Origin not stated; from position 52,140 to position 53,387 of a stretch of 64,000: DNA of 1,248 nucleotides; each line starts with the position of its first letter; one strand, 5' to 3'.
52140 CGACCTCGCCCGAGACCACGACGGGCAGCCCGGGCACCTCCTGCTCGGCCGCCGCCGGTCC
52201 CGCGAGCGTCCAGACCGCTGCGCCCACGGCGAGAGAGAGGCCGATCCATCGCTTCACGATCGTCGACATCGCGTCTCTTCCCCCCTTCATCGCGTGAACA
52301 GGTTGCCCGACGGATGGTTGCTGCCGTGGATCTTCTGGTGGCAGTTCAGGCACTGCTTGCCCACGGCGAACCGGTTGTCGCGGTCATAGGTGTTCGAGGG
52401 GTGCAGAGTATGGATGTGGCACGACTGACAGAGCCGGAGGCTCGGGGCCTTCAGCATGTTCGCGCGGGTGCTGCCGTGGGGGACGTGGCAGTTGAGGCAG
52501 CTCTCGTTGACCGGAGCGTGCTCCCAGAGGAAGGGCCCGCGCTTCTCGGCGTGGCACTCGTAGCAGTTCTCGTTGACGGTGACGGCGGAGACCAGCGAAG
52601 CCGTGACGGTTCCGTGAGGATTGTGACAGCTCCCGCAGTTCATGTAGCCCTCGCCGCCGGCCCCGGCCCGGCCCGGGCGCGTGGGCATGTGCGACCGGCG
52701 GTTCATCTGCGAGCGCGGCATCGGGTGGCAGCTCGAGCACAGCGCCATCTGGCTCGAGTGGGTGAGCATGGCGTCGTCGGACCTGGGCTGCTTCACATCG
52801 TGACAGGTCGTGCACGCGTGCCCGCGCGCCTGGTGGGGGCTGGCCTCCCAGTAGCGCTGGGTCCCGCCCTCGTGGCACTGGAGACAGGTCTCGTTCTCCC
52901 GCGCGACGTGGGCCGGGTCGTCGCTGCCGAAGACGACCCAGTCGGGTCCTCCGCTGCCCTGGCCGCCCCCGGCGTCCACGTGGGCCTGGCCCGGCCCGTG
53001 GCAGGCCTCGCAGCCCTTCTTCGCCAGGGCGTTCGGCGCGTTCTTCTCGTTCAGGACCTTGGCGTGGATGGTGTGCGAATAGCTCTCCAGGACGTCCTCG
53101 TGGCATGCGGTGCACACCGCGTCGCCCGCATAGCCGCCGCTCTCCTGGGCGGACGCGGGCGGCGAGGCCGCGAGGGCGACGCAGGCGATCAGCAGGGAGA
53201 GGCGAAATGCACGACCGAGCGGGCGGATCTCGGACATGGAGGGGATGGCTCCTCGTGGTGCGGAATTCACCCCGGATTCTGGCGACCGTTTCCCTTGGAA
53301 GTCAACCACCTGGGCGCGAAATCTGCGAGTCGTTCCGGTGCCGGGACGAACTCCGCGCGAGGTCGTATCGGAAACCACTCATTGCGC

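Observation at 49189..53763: MtoAB/PioAB-type porin-cytochrome cluster with a CymA-like quinol dehydrogenase and a divergent monohaem cytochrome, but no MtrC-type outer cytochrome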

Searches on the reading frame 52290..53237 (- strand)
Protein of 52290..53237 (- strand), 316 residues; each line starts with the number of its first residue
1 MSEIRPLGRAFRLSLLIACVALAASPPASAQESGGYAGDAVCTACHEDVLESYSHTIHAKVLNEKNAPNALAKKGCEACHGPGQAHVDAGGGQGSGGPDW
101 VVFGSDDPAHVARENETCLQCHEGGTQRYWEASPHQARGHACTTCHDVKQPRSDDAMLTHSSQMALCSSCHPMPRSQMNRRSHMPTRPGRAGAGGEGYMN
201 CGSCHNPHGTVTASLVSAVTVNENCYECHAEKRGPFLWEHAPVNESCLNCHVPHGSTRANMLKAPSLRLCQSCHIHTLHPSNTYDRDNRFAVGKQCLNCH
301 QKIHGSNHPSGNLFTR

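Call 3: search_protein_families(library=pfam, proteins=[window:52290-53237:-], max_evalue=0.1)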
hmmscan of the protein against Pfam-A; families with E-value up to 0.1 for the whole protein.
seq(316 aa): 7 families
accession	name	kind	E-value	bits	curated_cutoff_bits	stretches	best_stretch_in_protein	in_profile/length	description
PF09699.15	Paired_CXXCH_1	-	8.2e-31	105.9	20.6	3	240-274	1-36/41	Doubled CXXCH motif (Paired_CXXCH_1)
PF14522.11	Cytochrome_C7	-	2.6e-13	50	24.8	4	161-229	6-66/67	Cytochrome c7 and related cytochrome c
PF22113.1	Mtrc-MtrF_II-IV_dom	-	4.9e-12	46.2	30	3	40-85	121-168/176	Outer membrane cytochrome MtrC/MtrF-like, domains II/IV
PF14537.11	Cytochrom_c3_2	-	6.7e-12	46.1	25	1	135-229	2-78/79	Cytochrome c3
PF22678.1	Cytochrom_c_NrfB-like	-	4.5e-05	24.3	27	1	76-170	1-89/89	Cytochrome c-type protein NrfB-like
PF03264.19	Cytochrom_NNT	-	0.017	15.3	24.1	0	40-84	37-76/174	NapC/NirT cytochrome c family, N-terminal region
PF13435.11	Cytochrome_C554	-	0.082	14.3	20.8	0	41-66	1-26/84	Cytochrome c554 and c-prime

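Call 4: search_protein_families(library=ncbifam, proteins=[window:52290-53237:-], max_evalue=0.1)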
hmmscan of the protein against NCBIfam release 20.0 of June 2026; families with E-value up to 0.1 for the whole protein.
seq(316 aa): 10 families
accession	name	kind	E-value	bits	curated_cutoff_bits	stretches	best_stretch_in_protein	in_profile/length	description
TIGR03508.1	decahem_SO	subfamily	4.3e-69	232.8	192.2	1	38-310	1-258/258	DmsE family decaheme c-type cytochrome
NF041028.1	decahem_GSU2203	exception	3.6e-59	200.6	325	1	30-311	27-306/317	GSU2203 family decaheme c-type cytochrome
TIGR01905.1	paired_CXXCH_1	subfamily_domain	1.5e-21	76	25.2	3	240-274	1-36/41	doubled CXXCH domain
TIGR03153.1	cytochr_NrfH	equivalog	2.5e-11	43.8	134.2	3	221-304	27-113/138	cytochrome c nitrite reductase small subunit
NF008659.0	PRK11659.1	equivalog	9.8e-10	38.4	184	1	38-179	45-175/188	cytochrome c nitrite reductase pentaheme subunit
TIGR03507.1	decahem_SO1788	subfamily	1.4e-07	30.3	209.3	3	245-302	244-304/672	OmcA/MtrC family decaheme c-type cytochrome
TIGR03146.1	cyt_nit_nrfB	equivalog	1.1e-05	25.7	166.6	1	39-171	11-141/145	cytochrome c nitrite reductase pentaheme subunit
NF041198.1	UshA_like_PCGU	equivalog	0.00046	18.9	275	2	67-88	466-487/519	UshA-like (seleno)protein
NF045713.1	CxxCH_16_HmcA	equivalog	0.0068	15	400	0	245-303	473-524/541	sulfate respiration complex hexadecaheme cytochrome HmcA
NF043010.1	Cyt554_Nsmonas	equivalog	0.016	14.6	400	1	16-64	8-56/238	cytochrome c-550 CycA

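Call 6: find_homologous_proteins(query=window:52290-53237:-, max_evalue=1e-10)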
Query seq(316 aa) (316 aa): 7613 proteins with E <= 1e-10 among 8000 candidates; the best 120 are listed.
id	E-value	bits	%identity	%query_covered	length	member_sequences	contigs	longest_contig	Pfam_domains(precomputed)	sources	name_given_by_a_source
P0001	2.4e-219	745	100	100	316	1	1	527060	PF09699.16,PF14537.12,PF22678.2,PF14522.12,PF22113.2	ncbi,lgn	ncbi:MAG: DmsE family decaheme c-type cytochrome [Myxococcota bacterium]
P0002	1.9e-178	611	79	100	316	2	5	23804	PF09699.16,PF14537.12,PF22678.2,PF14522.12,PF22113.2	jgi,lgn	jgi:DmsE family decaheme c-type cytochrome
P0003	1.4e-167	575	75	100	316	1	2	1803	PF09699.16,PF14537.12,PF22678.2,PF14522.12,PF22113.2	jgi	jgi:DmsE family decaheme c-type cytochrome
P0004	4.3e-143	494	68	100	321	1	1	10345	PF09699.16,PF14537.12,PF22678.2,PF14522.12,PF22113.2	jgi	-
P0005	5.1e-120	418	61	93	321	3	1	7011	PF09699.16,PF14537.12,PF22678.2,PF14522.12,PF22113.2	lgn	-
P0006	4.2e-115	402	60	93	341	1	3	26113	PF09699.16,PF14537.12,PF14522.12,PF22113.2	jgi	jgi:DmsE family decaheme c-type cytochrome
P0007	3.2e-113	396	60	91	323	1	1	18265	PF09699.16,PF14537.12,PF22678.2,PF14522.12,PF22113.2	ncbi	-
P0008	3.0e-112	393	56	99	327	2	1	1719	PF09699.16,PF14537.12,PF22678.2,PF14522.12,PF22113.2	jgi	jgi:DmsE family decaheme c-type cytochrome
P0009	6.9e-112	392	53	98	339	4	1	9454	PF09699.16,PF14537.12,PF22678.2,PF14522.12,PF22113.2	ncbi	-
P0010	1.3e-111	391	59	94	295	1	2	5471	PF09699.16,PF14537.12,PF14522.12,PF22113.2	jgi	jgi:DmsE family decaheme c-type cytochrome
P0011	7.3e-111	388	53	98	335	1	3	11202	PF09699.16,PF14537.12,PF22678.2,PF14522.12,PF22113.2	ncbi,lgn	-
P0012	1.5e-110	387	56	95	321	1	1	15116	PF09699.16,PF14537.12,PF22678.2,PF14522.12,PF22113.2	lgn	-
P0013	4.8e-110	386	57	94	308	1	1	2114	PF09699.16,PF14537.12,PF22678.2,PF14522.12,PF22113.2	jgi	jgi:DmsE family decaheme c-type cytochrome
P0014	2.8e-109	383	56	95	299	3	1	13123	PF09699.16,PF14537.12,PF14522.12,PF22113.2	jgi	jgi:DmsE family decaheme c-type cytochrome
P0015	4.3e-109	383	56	89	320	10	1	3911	PF09699.16,PF14537.12,PF22678.2,PF14522.12,PF22113.2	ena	-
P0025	1.2e-105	371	55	90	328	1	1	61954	PF09699.16,PF14537.12,PF22678.2,PF14522.12,PF22113.2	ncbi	-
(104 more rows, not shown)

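Call 9: find_encoding_contigs(protein=P0001, flank=10000, max_places=3)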
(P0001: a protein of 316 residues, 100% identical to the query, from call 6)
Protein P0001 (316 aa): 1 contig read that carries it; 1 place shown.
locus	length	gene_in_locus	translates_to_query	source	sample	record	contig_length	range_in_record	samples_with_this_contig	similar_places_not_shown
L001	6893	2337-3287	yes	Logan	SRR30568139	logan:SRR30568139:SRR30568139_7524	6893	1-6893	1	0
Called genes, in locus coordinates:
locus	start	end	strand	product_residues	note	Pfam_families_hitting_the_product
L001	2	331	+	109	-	?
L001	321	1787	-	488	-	PF18313:TLP1_add_C (weak)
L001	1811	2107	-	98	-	PF00034:Cytochrom_C, PF13442:Cytochrome_CBB3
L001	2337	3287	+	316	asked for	PF14522:Cytochrome_C7 (faint), PF22113:Mtrc-MtrF_II-IV_dom (faint), PF22678:Cytochrom_c_NrfB-like (weak), PF14537:Cytochrom_c3_2 (weak), PF09699:Paired_CXXCH_1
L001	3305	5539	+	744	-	PF11854:MtrB_PioB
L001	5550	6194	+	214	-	PF03264:Cytochrom_NNT (weak), PF22113:Mtrc-MtrF_II-IV_dom (faint), PF14522:Cytochrome_C7 (faint)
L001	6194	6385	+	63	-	-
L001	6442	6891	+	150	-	?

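Call 10: find_encoding_contigs(protein=P0002, flank=10000, max_places=3)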
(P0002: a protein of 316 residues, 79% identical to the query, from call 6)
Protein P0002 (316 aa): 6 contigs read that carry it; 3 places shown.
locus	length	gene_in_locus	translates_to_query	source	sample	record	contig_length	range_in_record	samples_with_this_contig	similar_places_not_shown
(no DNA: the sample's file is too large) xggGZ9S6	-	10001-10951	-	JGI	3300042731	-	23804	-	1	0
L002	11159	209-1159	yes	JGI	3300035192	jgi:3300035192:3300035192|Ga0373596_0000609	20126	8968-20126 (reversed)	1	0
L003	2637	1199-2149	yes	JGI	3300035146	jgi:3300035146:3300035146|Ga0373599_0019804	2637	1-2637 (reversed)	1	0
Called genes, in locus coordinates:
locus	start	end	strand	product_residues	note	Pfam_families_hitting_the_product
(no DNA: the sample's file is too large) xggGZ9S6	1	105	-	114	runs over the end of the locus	-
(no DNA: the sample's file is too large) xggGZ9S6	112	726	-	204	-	PF00440:TetR_N (weak)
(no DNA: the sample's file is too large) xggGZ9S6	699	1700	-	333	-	PF13417:GST_N_3, PF13409:GST_N_2, PF13410:GST_C_2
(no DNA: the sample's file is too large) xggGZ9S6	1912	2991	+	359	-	PF08240:ADH_N, PF13602:ADH_zinc_N_2 (faint), PF16912:Glu_dehyd_C, PF00107:ADH_zinc_N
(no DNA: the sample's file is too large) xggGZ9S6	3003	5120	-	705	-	PF07695:7TMR-DISM_7TM, PF00211:Guanylate_cyc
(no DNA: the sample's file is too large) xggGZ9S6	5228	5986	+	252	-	PF00027:cNMP_binding, PF13545:HTH_Crp_2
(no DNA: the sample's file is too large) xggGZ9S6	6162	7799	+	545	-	PF00754:F5_F8_type_C (weak), PF22633:F5_F8_type_C_2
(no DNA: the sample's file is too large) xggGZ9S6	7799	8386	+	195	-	-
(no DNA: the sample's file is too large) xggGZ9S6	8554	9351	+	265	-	PF00149:Metallophos, PF12850:Metallophos_2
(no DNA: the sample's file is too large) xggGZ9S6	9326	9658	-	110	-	PF00034:Cytochrom_C (weak), PF13442:Cytochrome_CBB3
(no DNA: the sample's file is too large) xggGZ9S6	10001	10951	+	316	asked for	PF22113:Mtrc-MtrF_II-IV_dom (weak), PF14522:Cytochrome_C7 (faint), PF14537:Cytochrom_c3_2 (faint), PF22678:Cytochrom_c_NrfB-like (weak), PF09699:Paired_CXXCH_1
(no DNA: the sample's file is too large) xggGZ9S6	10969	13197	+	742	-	PF11854:MtrB_PioB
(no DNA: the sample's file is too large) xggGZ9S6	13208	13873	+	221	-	PF22113:Mtrc-MtrF_II-IV_dom (faint)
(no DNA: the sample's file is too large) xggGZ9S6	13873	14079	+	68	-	-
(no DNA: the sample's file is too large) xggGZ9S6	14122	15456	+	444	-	PF06965:Na_H_antiport_1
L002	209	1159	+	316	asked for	PF22113:Mtrc-MtrF_II-IV_dom (weak), PF14522:Cytochrome_C7 (faint), PF14537:Cytochrom_c3_2 (faint), PF22678:Cytochrom_c_NrfB-like (weak), PF09699:Paired_CXXCH_1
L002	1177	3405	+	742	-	PF11854:MtrB_PioB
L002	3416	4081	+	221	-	PF22113:Mtrc-MtrF_II-IV_dom (faint)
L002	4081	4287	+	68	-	-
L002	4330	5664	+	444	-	PF06965:Na_H_antiport_1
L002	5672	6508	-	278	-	PF01790:LGT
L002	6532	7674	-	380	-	PF06441:EHN, PF00561:Abhydrolase_1, PF12697:Abhydrolase_6 (weak)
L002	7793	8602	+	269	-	PF00378:ECH_1, PF16113:ECH_2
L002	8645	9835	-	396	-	PF00324:AA_permease, PF13520:AA_permease_2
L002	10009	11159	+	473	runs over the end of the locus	-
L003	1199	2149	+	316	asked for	PF22113:Mtrc-MtrF_II-IV_dom (weak), PF14522:Cytochrome_C7 (faint), PF14537:Cytochrom_c3_2 (faint), PF22678:Cytochrom_c_NrfB-like (weak), PF09699:Paired_CXXCH_1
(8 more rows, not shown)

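Call 11: find_encoding_contigs(protein=P0004, flank=6000, max_places=1)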
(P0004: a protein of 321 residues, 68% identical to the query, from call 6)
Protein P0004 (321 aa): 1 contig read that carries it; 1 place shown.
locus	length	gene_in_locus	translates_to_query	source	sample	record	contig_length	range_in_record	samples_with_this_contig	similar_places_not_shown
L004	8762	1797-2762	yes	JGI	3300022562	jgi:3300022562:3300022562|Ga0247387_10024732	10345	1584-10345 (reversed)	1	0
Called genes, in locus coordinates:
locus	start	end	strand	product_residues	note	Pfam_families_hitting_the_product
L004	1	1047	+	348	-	?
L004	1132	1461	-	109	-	PF13442:Cytochrome_CBB3, PF00034:Cytochrom_C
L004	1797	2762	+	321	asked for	PF14522:Cytochrome_C7 (faint), PF22113:Mtrc-MtrF_II-IV_dom (faint), PF22678:Cytochrom_c_NrfB-like (weak), PF14537:Cytochrom_c3_2 (weak), PF09699:Paired_CXXCH_1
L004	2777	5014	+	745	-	PF11854:MtrB_PioB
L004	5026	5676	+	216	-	PF22113:Mtrc-MtrF_II-IV_dom (faint)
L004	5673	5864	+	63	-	-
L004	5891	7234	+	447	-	PF06965:Na_H_antiport_1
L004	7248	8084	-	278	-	PF01790:LGT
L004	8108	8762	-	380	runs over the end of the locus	PF06441:EHN, PF00561:Abhydrolase_1, PF12697:Abhydrolase_6 (weak)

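Call 12: find_encoding_contigs(protein=P0006, flank=6000, max_places=1)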
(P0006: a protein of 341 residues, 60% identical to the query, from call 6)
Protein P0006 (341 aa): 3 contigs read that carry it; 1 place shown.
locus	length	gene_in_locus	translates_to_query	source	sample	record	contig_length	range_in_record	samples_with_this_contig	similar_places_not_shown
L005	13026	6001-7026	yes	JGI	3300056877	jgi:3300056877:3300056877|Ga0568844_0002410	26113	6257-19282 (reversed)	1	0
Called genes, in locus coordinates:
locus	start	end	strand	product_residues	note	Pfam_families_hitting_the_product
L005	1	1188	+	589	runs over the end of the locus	PF00890:FAD_binding_2, PF03486:HI0933_like (faint), PF02910:Succ_DH_flav_C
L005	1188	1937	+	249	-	PF13085:Fer2_3, PF13534:Fer4_17 (faint), PF13183:Fer4_8, PF13237:Fer4_10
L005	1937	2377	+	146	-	PF02300:Fumarate_red_C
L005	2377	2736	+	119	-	PF02313:Fumarate_red_D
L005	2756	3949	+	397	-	PF02515:CoA_transf_3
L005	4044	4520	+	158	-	PF00011:HSP20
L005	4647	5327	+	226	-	PF00034:Cytochrom_C, PF13442:Cytochrome_CBB3, PF00034:Cytochrom_C, PF13442:Cytochrome_CBB3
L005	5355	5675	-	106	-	PF00034:Cytochrom_C (weak), PF13442:Cytochrome_CBB3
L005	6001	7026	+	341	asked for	PF14537:Cytochrom_c3_2 (faint), PF14522:Cytochrome_C7 (faint), PF22113:Mtrc-MtrF_II-IV_dom (faint), PF09699:Paired_CXXCH_1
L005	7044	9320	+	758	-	PF11854:MtrB_PioB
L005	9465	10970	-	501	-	PF03264:Cytochrom_NNT, PF14522:Cytochrome_C7 (faint), PF14537:Cytochrom_c3_2 (faint)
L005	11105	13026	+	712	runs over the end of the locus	PF04879:Molybdop_Fe4S4, PF00384:Molybdopterin, PF01568:Molydop_binding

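Call 13: find_encoding_contigs(protein=P0007, flank=6000, max_places=1)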
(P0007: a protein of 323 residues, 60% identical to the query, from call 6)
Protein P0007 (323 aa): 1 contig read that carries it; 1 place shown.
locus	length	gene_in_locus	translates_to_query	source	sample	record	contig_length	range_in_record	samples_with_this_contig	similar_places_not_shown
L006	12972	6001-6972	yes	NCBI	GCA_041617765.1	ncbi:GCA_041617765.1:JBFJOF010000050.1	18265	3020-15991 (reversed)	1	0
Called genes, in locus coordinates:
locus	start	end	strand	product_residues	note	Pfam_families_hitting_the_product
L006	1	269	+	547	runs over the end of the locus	PF13432:TPR_16 (faint)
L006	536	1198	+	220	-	-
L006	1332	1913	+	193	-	PF01521:Fe-S_biosyn (weak), PF01106:NifU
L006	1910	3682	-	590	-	PF09699:Paired_CXXCH_1 (faint), PF14522:Cytochrome_C7 (faint), PF22113:Mtrc-MtrF_II-IV_dom (faint), PF14537:Cytochrom_c3_2 (weak)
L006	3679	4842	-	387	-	PF00033:Cytochrome_B, PF13631:Cytochrom_B_N_2, PF00032:Cytochrom_B_C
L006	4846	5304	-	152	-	PF25471:TM_PetC, PF00355:Rieske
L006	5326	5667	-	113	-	PF00034:Cytochrom_C, PF13442:Cytochrome_CBB3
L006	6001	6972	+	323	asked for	PF22113:Mtrc-MtrF_II-IV_dom (faint), PF14522:Cytochrome_C7 (faint), PF22678:Cytochrom_c_NrfB-like (weak), PF14537:Cytochrom_c3_2 (weak), PF09699:Paired_CXXCH_1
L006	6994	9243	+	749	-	PF11854:MtrB_PioB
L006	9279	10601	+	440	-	PF00285:Citrate_synt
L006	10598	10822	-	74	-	-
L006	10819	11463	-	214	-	PF14537:Cytochrom_c3_2 (faint), PF22113:Mtrc-MtrF_II-IV_dom (weak)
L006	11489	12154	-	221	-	PF00034:Cytochrom_C (weak), PF13442:Cytochrome_CBB3 (weak), PF00034:Cytochrom_C, PF13442:Cytochrome_CBB3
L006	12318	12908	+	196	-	PF04191:PEMT (weak)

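Call 14: find_encoding_contigs(protein=P0025, flank=6000, max_places=1)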
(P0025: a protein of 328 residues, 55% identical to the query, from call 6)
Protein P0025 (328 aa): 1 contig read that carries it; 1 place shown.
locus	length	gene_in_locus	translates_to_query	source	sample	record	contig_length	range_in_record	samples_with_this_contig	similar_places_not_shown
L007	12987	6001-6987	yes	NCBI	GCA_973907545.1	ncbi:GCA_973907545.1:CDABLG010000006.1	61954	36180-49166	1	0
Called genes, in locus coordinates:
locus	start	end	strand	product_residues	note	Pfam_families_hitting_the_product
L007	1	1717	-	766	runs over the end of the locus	PF00708:Acylphosphatase, PF07503:zf-HYPF, PF01300:Sua5_yciO_yrdC, PF17788:HypF_C, PF22521:HypF_C_2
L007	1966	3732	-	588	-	PF09699:Paired_CXXCH_1 (faint), PF14522:Cytochrome_C7 (faint), PF14537:Cytochrom_c3_2 (faint), PF22113:Mtrc-MtrF_II-IV_dom (faint)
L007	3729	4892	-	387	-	PF00033:Cytochrome_B, PF13631:Cytochrom_B_N_2, PF00032:Cytochrom_B_C (weak)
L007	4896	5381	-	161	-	PF25471:TM_PetC, PF00355:Rieske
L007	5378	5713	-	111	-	PF13442:Cytochrome_CBB3, PF00034:Cytochrom_C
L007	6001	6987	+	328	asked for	PF22113:Mtrc-MtrF_II-IV_dom (faint), PF14522:Cytochrome_C7 (faint), PF22678:Cytochrom_c_NrfB-like (faint), PF14537:Cytochrom_c3_2 (weak), PF09699:Paired_CXXCH_1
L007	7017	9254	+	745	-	PF11854:MtrB_PioB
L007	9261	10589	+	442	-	PF00285:Citrate_synt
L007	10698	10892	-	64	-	-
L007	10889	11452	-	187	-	PF22113:Mtrc-MtrF_II-IV_dom (faint), PF14522:Cytochrome_C7 (faint)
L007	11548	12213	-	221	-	PF02167:Cytochrom_C1 (faint), PF00034:Cytochrom_C, PF13442:Cytochrome_CBB3 (weak), PF00034:Cytochrom_C, PF13442:Cytochrome_CBB3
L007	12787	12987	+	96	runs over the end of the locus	PF00561:Abhydrolase_1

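Call 17: search_solved_structures(query=P0001, max_evalue=0.001, show_alignments=3)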
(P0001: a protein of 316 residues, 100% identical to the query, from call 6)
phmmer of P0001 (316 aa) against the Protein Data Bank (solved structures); distinct sequences matched with E-value up to 0.001: 2.
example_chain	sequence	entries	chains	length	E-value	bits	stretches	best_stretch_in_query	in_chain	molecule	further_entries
6r2q_A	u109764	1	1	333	7e-57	196.1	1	38-316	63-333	Cystathionine beta-synthase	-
2ozy_A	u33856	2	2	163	1.6e-06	30.6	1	38-179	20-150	Cytochrome c-type protein nrfB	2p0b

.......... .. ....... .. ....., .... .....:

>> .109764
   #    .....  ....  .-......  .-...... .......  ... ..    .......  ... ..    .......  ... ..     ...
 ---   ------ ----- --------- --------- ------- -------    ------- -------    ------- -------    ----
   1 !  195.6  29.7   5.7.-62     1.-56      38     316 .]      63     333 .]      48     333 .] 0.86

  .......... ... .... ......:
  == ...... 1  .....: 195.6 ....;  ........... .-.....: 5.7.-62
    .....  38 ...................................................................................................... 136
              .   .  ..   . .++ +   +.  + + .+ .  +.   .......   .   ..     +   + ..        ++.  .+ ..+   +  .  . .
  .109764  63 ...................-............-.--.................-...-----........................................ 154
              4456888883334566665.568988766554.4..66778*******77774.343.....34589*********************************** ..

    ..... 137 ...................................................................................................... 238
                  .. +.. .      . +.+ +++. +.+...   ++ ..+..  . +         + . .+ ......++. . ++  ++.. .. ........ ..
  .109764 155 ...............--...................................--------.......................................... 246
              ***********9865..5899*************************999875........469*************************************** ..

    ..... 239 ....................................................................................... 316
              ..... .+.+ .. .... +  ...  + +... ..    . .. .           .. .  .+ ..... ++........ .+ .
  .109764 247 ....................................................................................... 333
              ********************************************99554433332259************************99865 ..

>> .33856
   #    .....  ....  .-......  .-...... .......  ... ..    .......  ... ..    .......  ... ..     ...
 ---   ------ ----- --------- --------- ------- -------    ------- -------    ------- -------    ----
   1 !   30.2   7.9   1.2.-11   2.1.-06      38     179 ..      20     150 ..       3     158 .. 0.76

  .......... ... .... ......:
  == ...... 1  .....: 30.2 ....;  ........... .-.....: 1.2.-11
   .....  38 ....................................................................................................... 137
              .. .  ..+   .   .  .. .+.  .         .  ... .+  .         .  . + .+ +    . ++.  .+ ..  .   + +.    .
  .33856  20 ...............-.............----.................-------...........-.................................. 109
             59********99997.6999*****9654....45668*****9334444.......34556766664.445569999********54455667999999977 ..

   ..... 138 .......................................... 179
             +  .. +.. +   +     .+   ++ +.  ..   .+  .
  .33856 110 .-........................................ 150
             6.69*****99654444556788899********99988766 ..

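Call 56: search_dna_similar(query=P0001, collection=plasmids, mode=protein, max_rows=25, max_evalue=1e-10)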
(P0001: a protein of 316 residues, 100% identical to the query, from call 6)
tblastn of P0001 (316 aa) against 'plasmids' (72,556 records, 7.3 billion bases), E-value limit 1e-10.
Records with a match: 1; places in all: 1; records where one place covers at least 80% of the query: 1.
Best place of each record, by identity: <60% 1.
By first word of the organism name: Photobacterium 1.
By predicted mobility (MOB-suite, as given by PLSDB): non-mobilizable 1.
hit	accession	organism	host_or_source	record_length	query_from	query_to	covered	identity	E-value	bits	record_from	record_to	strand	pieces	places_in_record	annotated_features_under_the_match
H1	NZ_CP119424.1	Photobacterium sp. DA100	-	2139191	11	314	96%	34.9%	2e-47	177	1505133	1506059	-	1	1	none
